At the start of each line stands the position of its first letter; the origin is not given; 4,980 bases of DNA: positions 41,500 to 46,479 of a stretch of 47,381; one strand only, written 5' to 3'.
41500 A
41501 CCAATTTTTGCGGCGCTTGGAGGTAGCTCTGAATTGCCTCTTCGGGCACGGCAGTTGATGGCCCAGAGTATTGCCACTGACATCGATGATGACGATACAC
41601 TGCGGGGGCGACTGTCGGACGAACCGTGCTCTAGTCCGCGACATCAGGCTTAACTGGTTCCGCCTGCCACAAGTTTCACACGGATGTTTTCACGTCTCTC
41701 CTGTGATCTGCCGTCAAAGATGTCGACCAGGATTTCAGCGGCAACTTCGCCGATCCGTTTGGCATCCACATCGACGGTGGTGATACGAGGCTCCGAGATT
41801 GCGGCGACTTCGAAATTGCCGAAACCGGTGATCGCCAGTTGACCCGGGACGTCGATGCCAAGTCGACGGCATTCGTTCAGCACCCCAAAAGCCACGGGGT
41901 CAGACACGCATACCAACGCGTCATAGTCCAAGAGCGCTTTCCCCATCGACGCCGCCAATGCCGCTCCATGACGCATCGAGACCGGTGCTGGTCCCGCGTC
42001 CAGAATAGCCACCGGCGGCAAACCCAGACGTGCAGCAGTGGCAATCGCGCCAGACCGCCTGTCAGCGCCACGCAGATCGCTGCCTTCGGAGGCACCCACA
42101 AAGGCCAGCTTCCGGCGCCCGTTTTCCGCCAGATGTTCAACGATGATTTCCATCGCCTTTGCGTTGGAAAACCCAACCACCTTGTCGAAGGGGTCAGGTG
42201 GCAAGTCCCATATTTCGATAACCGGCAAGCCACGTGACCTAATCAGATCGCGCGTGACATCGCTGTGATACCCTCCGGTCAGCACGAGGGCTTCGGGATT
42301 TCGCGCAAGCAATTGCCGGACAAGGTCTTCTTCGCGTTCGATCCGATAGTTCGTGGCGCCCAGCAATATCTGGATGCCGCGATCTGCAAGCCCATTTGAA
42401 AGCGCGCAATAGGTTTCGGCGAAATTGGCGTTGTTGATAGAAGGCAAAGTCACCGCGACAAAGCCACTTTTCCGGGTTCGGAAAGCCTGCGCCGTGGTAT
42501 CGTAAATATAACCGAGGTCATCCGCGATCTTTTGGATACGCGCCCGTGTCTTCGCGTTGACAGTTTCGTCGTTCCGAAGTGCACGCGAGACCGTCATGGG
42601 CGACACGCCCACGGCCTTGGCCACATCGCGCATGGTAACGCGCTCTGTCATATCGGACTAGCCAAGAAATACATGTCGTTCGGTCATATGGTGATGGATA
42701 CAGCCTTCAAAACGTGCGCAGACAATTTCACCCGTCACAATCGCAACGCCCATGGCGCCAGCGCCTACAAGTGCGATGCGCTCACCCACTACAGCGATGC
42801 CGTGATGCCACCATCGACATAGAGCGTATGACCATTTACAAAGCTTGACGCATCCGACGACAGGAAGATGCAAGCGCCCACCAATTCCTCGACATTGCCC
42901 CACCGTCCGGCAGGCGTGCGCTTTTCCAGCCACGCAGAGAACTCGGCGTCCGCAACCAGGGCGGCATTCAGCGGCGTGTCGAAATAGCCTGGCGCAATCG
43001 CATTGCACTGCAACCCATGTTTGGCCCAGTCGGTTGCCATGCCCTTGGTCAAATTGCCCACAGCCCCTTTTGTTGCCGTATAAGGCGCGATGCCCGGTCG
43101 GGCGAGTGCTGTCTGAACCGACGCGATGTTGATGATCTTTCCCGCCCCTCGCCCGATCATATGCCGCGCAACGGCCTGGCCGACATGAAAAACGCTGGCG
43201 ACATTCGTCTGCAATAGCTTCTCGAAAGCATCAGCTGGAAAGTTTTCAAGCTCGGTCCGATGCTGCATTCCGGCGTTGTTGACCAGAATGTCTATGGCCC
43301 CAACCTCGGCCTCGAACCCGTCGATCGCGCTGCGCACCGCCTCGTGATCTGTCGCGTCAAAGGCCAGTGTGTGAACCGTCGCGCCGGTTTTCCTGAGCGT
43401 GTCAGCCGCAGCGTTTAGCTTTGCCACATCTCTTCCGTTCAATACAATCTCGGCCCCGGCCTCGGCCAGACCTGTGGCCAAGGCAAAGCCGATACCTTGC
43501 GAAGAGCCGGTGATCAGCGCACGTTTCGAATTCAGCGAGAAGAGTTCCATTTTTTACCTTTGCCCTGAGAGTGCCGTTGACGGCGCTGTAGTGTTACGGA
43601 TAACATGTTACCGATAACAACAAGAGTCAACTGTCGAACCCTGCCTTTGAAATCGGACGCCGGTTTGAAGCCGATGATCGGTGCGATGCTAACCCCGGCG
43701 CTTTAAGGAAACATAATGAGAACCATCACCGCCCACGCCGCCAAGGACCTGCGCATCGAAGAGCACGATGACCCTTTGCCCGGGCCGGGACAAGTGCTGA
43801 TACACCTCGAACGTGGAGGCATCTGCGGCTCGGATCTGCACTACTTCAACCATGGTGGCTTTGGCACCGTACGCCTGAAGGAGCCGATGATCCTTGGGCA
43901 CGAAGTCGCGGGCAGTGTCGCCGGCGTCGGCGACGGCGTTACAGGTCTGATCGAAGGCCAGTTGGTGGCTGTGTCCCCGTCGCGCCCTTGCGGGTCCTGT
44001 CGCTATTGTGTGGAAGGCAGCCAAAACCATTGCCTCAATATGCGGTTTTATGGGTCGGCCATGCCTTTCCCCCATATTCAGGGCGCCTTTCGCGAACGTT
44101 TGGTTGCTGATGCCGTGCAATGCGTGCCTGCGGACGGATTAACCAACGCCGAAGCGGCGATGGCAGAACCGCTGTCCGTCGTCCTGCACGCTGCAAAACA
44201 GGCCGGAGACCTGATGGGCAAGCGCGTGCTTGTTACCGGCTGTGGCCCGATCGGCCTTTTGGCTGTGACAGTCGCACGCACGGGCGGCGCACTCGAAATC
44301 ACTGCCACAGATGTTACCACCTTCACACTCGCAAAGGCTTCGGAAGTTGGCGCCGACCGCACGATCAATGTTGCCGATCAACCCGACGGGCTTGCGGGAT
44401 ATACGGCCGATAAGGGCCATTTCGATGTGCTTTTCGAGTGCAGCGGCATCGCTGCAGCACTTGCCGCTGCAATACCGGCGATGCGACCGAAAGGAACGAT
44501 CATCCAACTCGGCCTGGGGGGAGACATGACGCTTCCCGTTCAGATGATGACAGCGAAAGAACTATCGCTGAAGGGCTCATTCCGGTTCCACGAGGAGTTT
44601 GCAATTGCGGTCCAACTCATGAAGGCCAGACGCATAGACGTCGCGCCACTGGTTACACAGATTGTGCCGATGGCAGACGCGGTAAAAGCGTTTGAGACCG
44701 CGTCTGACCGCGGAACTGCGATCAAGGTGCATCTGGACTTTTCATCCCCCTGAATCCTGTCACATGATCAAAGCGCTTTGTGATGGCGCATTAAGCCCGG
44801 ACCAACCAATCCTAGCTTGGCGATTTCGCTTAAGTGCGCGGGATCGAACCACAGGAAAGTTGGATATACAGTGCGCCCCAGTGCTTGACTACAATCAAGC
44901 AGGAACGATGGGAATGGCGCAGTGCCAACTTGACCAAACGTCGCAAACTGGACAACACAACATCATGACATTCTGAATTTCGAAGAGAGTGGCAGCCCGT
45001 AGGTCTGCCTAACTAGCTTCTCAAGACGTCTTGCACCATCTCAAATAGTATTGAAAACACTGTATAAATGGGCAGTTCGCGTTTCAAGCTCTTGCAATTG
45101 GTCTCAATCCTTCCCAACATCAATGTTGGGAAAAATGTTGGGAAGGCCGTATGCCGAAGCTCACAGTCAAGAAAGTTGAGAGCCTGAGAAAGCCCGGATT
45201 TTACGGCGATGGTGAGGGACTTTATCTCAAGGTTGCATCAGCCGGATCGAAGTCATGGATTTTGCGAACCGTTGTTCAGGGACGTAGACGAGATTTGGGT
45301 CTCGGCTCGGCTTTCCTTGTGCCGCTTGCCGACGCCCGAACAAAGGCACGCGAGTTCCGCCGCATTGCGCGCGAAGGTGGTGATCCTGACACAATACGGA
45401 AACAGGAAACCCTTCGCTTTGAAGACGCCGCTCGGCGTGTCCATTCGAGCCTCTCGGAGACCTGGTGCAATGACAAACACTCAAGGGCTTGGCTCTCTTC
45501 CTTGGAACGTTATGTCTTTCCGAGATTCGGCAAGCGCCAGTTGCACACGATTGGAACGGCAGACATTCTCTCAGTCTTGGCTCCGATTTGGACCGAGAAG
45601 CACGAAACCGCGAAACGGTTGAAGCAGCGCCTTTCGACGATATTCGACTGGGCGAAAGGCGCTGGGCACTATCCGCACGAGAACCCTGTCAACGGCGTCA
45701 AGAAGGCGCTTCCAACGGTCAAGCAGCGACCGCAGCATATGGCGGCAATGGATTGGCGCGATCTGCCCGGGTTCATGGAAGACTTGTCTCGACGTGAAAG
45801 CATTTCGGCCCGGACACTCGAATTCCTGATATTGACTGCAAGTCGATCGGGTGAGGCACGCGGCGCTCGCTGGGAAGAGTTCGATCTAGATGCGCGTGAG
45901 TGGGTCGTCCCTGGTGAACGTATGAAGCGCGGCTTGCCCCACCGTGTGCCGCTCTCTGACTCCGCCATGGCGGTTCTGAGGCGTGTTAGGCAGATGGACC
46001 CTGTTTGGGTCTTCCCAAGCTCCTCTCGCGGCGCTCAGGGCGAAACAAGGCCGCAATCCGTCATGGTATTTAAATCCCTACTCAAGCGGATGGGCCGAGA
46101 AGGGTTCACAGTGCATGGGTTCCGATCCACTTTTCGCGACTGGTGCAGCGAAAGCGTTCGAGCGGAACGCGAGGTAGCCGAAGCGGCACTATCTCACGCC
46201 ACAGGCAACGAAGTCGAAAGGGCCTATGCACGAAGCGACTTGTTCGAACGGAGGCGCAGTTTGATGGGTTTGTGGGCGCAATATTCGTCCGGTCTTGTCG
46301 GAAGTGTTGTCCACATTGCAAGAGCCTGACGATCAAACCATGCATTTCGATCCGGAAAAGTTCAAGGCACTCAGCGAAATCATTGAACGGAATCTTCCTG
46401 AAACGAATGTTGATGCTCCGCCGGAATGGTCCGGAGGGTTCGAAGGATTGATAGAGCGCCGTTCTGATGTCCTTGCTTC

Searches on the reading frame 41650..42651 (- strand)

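Call 28: search_protein_families(library=ncbifam, proteins=[window:41650-42651:-], max_evalue=1e-15)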
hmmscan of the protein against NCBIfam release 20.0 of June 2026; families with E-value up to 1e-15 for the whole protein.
window:41650-42651:- (333 aa): 16 families
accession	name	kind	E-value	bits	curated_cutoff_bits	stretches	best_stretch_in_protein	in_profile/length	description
NF052440.1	TransRegGNTRPSEAE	equivalog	2.7e-78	263.4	400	1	2-320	3-319/333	HTH-type transcriptional regulator GntR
NF047913.1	TransRegIdnR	equivalog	3.5e-55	187.6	500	1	3-318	4-315/331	DNA-binding transcriptional regulator IdnR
NF011563.0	PRK14987.1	equivalog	1.7e-43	149.2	433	1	3-316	4-313/331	gluconate operon transcriptional repressor GntR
NF047341.1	lactose_RbsR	equivalog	2.7e-36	125.6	382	1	4-328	2-323/331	ribose utilization transcriptional repressor RbsR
NF008269.0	PRK11041.1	equivalog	6e-34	117.6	436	1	4-316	9-319/342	DNA-binding transcriptional regulator CytR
TIGR01481.1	ccpA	equivalog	7.2e-32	111.1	442.35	1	4-318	2-313/330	catabolite control protein A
NF007449.0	PRK10014.1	subfamily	4.5e-30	104.9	310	1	3-327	5-338/342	Mal regulon transcriptional regulator MalI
NF007075.0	PRK09526.1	subfamily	6e-29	101.1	340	1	3-329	4-327/358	LacI family DNA-binding transcriptional regulator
NF051853.1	TransRegUriRCory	equivalog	8.9e-28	97.3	550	1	6-324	2-315/327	transcriptional regulator UriR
NF007706.0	PRK10401.1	equivalog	1.1e-25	90.7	555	1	5-310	2-305/346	HTH-type transcriptional regulator GalS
TIGR02405.1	trehalos_R_Ecol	equivalog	1.2e-25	90.5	357.35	1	4-320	1-304/311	trehalose operon repressor TreR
TIGR02417.1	fruct_sucro_rep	subfamily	1.8e-23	83.3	389.55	1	6-319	1-314/327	D-fructose-responsive transcription factor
NF007979.0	PRK10703.1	equivalog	1.7e-21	76.7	501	1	6-323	3-321/341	HTH-type transcriptional repressor PurR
NF008452.0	PRK11303.1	equivalog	1.3e-19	70.6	385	1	6-318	2-314/332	catabolite repressor/activator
NF007743.0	PRK10423.1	equivalog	1.8e-19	70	531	1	5-318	2-314/330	ribose operon transcriptional repressor RbsR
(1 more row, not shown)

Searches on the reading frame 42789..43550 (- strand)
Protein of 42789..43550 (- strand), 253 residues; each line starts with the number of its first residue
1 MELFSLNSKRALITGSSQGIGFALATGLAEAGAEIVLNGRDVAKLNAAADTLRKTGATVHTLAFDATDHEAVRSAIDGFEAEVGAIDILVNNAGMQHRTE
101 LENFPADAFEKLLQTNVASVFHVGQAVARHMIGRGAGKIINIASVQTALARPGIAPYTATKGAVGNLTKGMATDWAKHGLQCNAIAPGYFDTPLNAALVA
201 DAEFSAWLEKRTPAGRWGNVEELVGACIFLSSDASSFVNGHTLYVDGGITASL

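Call 28: search_protein_families(library=ncbifam, proteins=[window:42789-43550:-], max_evalue=1e-15)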
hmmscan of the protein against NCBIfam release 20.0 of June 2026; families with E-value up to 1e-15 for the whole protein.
window:42789-43550:- (253 aa): 199 families (the best 25 are shown)
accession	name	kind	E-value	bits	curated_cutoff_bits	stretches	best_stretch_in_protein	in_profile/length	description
NF005711.0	PRK07523.1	subfamily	3.9e-147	488.6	413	1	2-253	4-255/255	SDR family oxidoreductase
NF005983.0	PRK08085.1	equivalog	1.5e-95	319.7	408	1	2-251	3-252/254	gluconate 5-dehydrogenase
NF004778.0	PRK06124.1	equivalog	5e-81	271.9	303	1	2-252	5-255/256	SDR family oxidoreductase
NF005488.0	PRK07097.1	equivalog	5.7e-78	261.7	369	1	2-252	4-260/266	gluconate 5-dehydrogenase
TIGR01832.1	kduD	equivalog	8.9e-70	235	338.85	1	4-251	1-247/248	2-dehydro-3-deoxy-D-gluconate 5-dehydrogenase KduD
NF005390.0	PRK06935.1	equivalog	4.6e-67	226.1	369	1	1-249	8-255/258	2-dehydro-3-deoxy-D-gluconate 5-dehydrogenase KduD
NF006070.0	PRK08213.1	subfamily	9.3e-67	225.3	279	1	2-251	6-258/259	gluconate 5-dehydrogenase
NF005559.1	PRK07231.1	subfamily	1.9e-62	211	215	1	6-250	2-248/249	glucose 1-dehydrogenase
NF052558.1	MBtsdlDhBudC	equivalog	1.9e-58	198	270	1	7-252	2-244/250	meso-2,3-butanediol dehydrogenase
TIGR01830.1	3oxo_ACP_reduc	equivalog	5.7e-58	196.4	297.75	1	11-249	1-238/239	3-oxoacyl-[acyl-carrier-protein] reductase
TIGR01963.1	PHB_DH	subfamily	8.7e-58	195.6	307.05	1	9-251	2-254/255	3-hydroxybutyrate dehydrogenase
NF006528.0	PRK08993.1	subfamily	1.5e-57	195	430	1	2-250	4-251/253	2-dehydro-3-deoxy-D-gluconate 5-dehydrogenase KduD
NF009093.0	PRK12429.1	subfamily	2.4e-57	194.2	258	1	6-251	3-258/259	3-hydroxybutyrate dehydrogenase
NF004774.0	PRK06114.1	equivalog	1.5e-56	191.6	360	1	2-250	10-260/262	SDR family oxidoreductase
NF004791.0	PRK06138.1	equivalog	3.7e-56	190.2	312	1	5-251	2-251/252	SDR family oxidoreductase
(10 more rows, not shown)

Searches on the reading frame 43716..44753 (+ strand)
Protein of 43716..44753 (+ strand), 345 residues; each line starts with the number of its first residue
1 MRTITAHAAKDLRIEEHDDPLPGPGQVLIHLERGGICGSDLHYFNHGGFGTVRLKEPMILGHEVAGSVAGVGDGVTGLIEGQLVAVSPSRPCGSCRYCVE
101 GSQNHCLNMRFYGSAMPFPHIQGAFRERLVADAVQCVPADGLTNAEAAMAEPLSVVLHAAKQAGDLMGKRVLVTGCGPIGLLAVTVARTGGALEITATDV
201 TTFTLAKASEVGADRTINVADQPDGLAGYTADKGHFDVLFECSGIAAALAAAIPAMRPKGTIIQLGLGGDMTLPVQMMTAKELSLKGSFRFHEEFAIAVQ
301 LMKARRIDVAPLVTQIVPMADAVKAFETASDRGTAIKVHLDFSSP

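Call 28: search_protein_families(library=ncbifam, proteins=[window:43716-44753:+], max_evalue=1e-15)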
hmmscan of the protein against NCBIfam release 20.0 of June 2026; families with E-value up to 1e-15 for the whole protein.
window:43716-44753:+ (345 aa): 16 families
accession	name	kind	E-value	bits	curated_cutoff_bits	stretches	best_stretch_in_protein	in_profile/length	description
NF007375.0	PRK09880.1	equivalog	5.1e-108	360.9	469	1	7-342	11-343/344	L-idonate 5-dehydrogenase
NF003808.0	PRK05396.1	equivalog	3.6e-55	187.2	380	1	7-342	8-340/341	L-threonine 3-dehydrogenase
TIGR00692.1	tdh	equivalog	1.5e-51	175.4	458.35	1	11-329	10-328/340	L-threonine 3-dehydrogenase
NF041097.1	keto_inos_dh_IolM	equivalog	1.1e-49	169.2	450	1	9-337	37-385/389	scyllo-inosose 3-dehydrogenase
NF007489.0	PRK10083.1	equivalog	3e-40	138.3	376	1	1-343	1-338/339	Zn-dependent oxidoreductase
NF007642.0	PRK10309.1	equivalog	3.4e-37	128.5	550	1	1-333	1-340/347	galactitol-1-phosphate 5-dehydrogenase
NF010344.0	PRK13771.1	subfamily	2.5e-33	115.5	349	1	6-338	7-329/334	putative alcohol dehydrogenase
TIGR03366.1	HpnZ_proposed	hypoth_equivalog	6.7e-32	110.9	328.1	1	23-319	4-312/315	putative phosphonate catabolism associated alcohol dehydrogenase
TIGR03451.1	mycoS_dep_FDH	equivalog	5.9e-31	107.6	512.9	1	18-329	20-346/358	S-(hydroxymethyl)mycothiol dehydrogenase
NF006940.0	PRK09422.1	equivalog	2.4e-28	99.1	344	1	3-327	3-320/338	alcohol dehydrogenase AdhP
TIGR03201.1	dearomat_had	equivalog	7.7e-27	94.3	338.65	1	14-331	13-338/349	6-hydroxycyclohex-1-ene-1-carbonyl-CoA dehydrogenase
NF047908.1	AldhRedAhr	equivalog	2e-26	92.7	470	1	8-331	12-324/335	NADPH-dependent aldehyde reductase Ahr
NF041172.1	AcrlCoa_red_Thmprot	equivalog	7.4e-26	90.9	500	1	4-339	4-331/334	acryloyl-CoA reductase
TIGR02818.1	adh_III_F_hyde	equivalog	1.3e-23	83.7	543.95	0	5-110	7-109/368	S-(hydroxymethyl)glutathione dehydrogenase/class III alcohol dehydrogenase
TIGR03989.1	Rxyl_3153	subfamily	1e-22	80.9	440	0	7-106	9-105/370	NDMA-dependent alcohol dehydrogenase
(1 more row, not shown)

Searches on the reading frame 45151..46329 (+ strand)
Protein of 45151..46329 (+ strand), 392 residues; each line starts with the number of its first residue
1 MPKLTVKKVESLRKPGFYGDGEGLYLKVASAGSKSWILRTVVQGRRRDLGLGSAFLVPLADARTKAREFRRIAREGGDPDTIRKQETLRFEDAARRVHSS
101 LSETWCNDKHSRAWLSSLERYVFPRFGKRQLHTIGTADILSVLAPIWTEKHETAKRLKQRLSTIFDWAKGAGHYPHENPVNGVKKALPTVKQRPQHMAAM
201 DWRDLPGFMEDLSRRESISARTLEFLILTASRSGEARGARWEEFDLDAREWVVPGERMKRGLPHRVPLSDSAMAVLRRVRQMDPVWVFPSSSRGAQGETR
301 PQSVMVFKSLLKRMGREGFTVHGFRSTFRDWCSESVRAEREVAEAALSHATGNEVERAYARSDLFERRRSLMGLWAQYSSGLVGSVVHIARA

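Call 28: search_protein_families(library=ncbifam, proteins=[window:45151-46329:+], max_evalue=1e-15)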
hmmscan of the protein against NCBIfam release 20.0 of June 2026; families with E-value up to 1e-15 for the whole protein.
window:45151-46329:+ (392 aa): 1 family
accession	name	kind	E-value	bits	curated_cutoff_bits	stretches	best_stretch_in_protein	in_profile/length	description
NF007246.0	PRK09692.1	domain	7.9e-46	156.5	434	1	19-380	26-394/413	integrase domain-containing protein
